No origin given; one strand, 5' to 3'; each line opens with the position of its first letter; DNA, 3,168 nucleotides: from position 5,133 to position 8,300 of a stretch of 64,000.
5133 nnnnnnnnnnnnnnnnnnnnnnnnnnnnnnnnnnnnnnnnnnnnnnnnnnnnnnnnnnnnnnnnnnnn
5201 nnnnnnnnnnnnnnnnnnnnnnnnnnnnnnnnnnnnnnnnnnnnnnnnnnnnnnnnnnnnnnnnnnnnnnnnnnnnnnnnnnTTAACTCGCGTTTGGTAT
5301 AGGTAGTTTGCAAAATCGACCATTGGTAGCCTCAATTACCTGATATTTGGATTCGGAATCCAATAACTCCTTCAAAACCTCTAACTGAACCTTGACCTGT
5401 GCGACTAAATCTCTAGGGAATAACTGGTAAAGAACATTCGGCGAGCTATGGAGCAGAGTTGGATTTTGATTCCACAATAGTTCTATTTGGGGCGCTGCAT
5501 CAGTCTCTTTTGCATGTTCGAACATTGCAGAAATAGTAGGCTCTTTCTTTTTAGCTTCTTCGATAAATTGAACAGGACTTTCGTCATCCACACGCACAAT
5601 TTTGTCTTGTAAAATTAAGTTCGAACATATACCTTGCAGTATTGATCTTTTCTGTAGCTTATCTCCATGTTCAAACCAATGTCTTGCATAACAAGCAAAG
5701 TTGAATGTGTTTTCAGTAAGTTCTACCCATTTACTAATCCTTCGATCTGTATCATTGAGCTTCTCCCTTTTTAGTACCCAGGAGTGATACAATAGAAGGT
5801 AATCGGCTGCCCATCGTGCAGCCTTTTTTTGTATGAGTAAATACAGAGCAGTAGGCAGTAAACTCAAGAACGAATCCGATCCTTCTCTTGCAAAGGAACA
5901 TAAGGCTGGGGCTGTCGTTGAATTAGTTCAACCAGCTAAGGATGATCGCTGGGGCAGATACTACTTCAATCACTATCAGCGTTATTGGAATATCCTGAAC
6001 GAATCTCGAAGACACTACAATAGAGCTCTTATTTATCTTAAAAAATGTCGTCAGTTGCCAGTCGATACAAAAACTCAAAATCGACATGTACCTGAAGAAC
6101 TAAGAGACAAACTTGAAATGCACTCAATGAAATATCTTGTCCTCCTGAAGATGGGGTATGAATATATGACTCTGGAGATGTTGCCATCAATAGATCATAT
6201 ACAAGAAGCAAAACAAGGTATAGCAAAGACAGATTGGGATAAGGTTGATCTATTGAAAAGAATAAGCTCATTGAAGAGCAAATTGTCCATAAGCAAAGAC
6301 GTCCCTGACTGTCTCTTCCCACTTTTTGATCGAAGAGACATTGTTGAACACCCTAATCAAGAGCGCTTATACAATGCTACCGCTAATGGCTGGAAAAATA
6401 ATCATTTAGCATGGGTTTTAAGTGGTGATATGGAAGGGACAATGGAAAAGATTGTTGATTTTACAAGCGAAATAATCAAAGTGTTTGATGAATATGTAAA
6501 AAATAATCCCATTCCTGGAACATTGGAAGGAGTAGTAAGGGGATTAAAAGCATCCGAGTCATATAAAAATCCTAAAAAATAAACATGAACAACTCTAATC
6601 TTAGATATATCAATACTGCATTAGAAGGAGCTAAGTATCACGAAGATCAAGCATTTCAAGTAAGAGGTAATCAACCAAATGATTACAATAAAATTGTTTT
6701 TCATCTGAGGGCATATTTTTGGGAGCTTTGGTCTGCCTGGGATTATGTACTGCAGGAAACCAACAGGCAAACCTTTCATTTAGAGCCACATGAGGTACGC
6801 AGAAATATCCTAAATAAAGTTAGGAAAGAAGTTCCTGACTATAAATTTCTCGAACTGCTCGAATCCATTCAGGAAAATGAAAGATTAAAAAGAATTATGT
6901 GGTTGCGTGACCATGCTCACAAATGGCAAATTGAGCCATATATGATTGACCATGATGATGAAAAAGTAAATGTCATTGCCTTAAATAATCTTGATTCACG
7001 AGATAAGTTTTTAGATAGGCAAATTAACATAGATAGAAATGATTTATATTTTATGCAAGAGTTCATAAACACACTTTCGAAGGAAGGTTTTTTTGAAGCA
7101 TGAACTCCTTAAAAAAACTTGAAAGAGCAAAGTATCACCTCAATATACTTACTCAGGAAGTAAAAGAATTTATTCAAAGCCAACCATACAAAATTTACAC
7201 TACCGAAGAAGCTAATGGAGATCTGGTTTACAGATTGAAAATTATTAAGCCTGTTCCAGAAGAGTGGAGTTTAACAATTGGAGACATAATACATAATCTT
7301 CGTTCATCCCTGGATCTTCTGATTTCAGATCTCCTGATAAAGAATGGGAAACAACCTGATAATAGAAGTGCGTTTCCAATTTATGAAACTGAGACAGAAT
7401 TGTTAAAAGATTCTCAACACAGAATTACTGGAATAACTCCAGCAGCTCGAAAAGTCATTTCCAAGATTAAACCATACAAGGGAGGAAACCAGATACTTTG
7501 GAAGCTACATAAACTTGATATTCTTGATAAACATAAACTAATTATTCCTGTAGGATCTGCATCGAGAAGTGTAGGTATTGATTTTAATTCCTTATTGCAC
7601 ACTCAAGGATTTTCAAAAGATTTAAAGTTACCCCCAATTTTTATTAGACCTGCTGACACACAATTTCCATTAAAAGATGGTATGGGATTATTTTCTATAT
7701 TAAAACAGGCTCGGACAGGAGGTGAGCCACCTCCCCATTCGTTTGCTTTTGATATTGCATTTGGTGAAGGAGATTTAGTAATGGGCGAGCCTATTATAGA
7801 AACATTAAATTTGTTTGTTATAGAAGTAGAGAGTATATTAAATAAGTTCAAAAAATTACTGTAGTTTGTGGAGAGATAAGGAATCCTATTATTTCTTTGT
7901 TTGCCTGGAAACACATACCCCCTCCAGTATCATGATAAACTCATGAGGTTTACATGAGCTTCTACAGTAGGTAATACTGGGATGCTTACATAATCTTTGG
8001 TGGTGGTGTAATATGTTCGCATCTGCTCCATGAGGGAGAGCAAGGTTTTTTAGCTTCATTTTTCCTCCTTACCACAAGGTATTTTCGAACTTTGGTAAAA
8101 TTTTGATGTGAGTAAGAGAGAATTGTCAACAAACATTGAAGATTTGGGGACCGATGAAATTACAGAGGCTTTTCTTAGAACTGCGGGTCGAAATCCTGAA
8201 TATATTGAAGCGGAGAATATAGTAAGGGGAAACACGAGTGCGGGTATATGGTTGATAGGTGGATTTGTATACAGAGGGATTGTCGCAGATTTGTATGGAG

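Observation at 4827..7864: XRE regulator divergent from a compact three-gene operon of unknowns; two adjacent genes share an N-terminal LxxAKYH motif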

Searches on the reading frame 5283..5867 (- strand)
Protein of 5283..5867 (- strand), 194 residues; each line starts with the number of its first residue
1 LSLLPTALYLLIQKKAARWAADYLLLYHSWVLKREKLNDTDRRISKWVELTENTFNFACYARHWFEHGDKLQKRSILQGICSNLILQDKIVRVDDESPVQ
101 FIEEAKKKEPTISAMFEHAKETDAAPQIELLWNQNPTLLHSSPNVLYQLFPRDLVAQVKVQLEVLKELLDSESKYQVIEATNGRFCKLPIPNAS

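Call 3: search_protein_families(library=pfam, proteins=[window:5283-5867:-], max_evalue=1)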
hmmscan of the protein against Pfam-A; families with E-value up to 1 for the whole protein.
window:5283-5867:- (194 aa): 0 families

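Call 4: search_protein_families(library=padloc, proteins=[window:5283-5867:-], max_evalue=1)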
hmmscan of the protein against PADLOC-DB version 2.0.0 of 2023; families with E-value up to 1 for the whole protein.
window:5283-5867:- (194 aa): 0 families

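Call 9: search_protein_families(library=ncbifam, proteins=[window:5283-5867:-], max_evalue=1)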
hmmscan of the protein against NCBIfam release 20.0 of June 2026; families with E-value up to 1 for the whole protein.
window:5283-5867:- (194 aa): 0 families

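Call 50: search_dna_similar(query=window:5283-5867:-, collection=phages, mode=protein, max_evalue=0.01)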
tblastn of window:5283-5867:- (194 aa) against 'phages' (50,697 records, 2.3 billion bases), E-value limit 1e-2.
No match.

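Call 64: search_protein_representatives(protein=window:5283-5867:-)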
Query: 194 residues. Proteins with E-value up to 0.001 (for the whole library): 519; up to 1e-10: 76; up to 1e-30: 1. The best 150 are listed.
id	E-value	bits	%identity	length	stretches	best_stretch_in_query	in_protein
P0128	9.0e-109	377.9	99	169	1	26-194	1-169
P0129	6.1e-27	111.1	53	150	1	34-140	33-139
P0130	2.1e-25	106.1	60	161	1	35-141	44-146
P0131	9.8e-25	103.9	53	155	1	45-146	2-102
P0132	9.8e-24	100.7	48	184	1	34-140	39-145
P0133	1.4e-22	96.9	47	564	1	34-142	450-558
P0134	5.5e-22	95.0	54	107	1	51-141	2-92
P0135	1.6e-21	93.4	48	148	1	36-140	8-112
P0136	5.3e-21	91.7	42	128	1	32-139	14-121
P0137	2.1e-20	89.8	47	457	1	35-140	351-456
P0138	4.4e-20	88.8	48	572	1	35-140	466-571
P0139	1.1e-18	84.3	43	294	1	35-138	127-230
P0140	2.4e-18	83.1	44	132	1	40-143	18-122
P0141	8.9e-18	81.2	44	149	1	34-140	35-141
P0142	1.5e-17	80.5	44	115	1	36-138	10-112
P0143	2.9e-17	79.6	42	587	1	35-138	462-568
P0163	1.3e-13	67.6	66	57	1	139-191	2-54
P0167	6.0e-13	65.5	56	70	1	136-192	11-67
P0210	1.7e-10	57.5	59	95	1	137-190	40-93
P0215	2.1e-10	57.2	79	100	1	138-179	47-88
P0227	7.7e-10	55.3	40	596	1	36-121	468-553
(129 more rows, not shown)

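Call 65: search_protein_families(library=pfam, proteins=[P0133, P0138, P0143, P0227, P0137, P0163, P0167, P0215, P0210, P0129], max_evalue=0.01)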
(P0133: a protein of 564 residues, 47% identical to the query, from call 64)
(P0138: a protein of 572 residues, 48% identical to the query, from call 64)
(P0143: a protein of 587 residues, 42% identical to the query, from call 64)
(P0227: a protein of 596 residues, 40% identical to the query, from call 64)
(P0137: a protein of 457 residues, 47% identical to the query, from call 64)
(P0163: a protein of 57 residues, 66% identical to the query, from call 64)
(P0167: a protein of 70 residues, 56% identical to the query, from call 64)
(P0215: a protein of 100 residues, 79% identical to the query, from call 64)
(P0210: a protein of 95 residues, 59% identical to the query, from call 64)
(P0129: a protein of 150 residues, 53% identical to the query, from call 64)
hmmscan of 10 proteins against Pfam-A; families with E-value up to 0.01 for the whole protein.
P0133 (564 aa): 3 families
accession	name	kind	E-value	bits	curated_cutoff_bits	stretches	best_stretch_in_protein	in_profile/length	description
PF00239.26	Resolvase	-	1e-21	78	23.3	1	5-150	3-143/145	Resolvase, N terminal domain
PF07508.19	Recombinase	-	1.7e-08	35.1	21.1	1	181-265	5-96/102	Recombinase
PF13408.12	Zn_ribbon_recom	-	4e-06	27.5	25.3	0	319-366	6-53/58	Recombinase zinc beta ribbon domain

P0138 (572 aa): 3 families
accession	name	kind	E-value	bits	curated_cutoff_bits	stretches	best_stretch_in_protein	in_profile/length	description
PF00239.26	Resolvase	-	3e-22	79.7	23.3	1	14-158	2-143/145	Resolvase, N terminal domain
PF07508.19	Recombinase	-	3.2e-07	31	21.1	1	189-281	5-101/102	Recombinase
PF13408.12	Zn_ribbon_recom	-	0.0054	17.5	25.3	0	295-377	3-53/58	Recombinase zinc beta ribbon domain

P0143 (587 aa): 2 families
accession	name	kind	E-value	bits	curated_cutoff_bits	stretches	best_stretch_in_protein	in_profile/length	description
PF00239.26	Resolvase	-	7.4e-15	55.7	23.3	1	10-128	2-119/145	Resolvase, N terminal domain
PF07508.19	Recombinase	-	0.0033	18.1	21.1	0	228-275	40-98/102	Recombinase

P0227 (596 aa): 5 families
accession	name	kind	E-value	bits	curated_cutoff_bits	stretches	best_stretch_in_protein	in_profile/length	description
PF00239.26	Resolvase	-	3.2e-18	66.7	23.3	1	12-147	2-134/145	Resolvase, N terminal domain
PF07508.19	Recombinase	-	2.7e-07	31.2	21.1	1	188-281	5-101/102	Recombinase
PF13408.12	Zn_ribbon_recom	-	1e-05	26.3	25.3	1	331-382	6-57/58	Recombinase zinc beta ribbon domain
PF14446.12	Prok-RING_1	-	0.00041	20.7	29.1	1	313-338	3-28/54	Prokaryotic RING finger family 1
PF01576.24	Myosin_tail_1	-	0.0013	17.1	38.1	1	365-483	218-333/1081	Myosin tail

P0137 (457 aa): 3 families
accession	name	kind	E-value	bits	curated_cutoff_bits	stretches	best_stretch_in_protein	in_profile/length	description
PF07508.19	Recombinase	-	2.8e-05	24.8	21.1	1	76-163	6-97/102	Recombinase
PF13408.12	Zn_ribbon_recom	-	0.00063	20.5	25.3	0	201-264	6-55/58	Recombinase zinc beta ribbon domain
PF12773.13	DZR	-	0.00097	19.7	27.3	1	184-220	13-44/45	Double zinc ribbon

P0163 (57 aa): 0 families

P0167 (70 aa): 0 families

P0215 (100 aa): 0 families

P0210 (95 aa): 0 families

P0129 (150 aa): 0 families

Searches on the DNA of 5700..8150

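Call 85: search_rna_families(source=window, start=5700, end=8150, threshold=evalue, max_evalue=1)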
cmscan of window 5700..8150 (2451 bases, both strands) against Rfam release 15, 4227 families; matches with E-value up to 1: 2.
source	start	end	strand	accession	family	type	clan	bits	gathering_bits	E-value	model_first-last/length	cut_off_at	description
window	7819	7927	+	RF00628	RgsA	Gene; sRNA;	-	17.1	88.4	0.27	1-194/194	no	RgsA sRNA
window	7937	8031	+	RF00003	U1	Gene; snRNA; splicing;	CL00005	16.9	69.5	0.22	1-166/166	no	U1 spliceosomal RNA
